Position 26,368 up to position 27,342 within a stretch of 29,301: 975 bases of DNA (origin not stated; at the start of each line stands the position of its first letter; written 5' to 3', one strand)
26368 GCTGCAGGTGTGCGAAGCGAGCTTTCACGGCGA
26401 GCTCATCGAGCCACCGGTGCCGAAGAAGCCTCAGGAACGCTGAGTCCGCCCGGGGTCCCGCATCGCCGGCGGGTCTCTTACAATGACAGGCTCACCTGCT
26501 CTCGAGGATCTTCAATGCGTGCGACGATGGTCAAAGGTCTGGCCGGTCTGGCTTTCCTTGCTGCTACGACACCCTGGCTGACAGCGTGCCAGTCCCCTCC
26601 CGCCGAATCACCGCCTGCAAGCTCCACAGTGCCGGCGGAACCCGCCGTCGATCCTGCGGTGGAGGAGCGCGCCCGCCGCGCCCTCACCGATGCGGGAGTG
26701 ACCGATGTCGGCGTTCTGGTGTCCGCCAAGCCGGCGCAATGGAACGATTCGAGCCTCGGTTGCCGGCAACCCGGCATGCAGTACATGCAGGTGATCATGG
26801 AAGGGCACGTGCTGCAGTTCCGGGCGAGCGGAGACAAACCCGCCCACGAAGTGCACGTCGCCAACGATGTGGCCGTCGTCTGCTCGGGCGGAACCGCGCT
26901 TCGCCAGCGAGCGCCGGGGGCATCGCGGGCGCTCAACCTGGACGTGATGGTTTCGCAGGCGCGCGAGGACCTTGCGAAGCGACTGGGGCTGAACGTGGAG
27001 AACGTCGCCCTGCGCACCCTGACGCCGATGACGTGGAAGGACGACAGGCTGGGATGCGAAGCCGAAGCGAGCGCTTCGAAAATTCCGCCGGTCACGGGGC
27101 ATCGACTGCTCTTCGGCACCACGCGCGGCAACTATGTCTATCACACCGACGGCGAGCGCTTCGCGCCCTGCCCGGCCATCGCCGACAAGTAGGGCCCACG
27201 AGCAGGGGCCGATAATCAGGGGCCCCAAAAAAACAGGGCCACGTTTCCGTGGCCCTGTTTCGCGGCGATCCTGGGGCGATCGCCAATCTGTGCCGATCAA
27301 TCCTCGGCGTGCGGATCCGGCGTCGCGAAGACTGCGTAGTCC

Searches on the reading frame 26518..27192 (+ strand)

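Call 5: search_protein_families(library=ncbifam, proteins=[window:26518-27192:+], max_evalue=0.01)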
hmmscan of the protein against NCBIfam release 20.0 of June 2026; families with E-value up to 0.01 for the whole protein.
window:26518-27192:+ (224 aa): 1 family
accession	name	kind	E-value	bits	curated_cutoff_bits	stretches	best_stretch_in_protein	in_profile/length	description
NF002377.0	PRK01371.1-4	equivalog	0.0022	18.4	96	1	112-173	9-71/119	sec-independent translocase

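Call 6: search_protein_families(library=pfam, proteins=[window:26518-27192:+], max_evalue=0.01)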
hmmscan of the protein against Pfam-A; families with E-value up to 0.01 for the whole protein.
window:26518-27192:+ (224 aa): 0 families
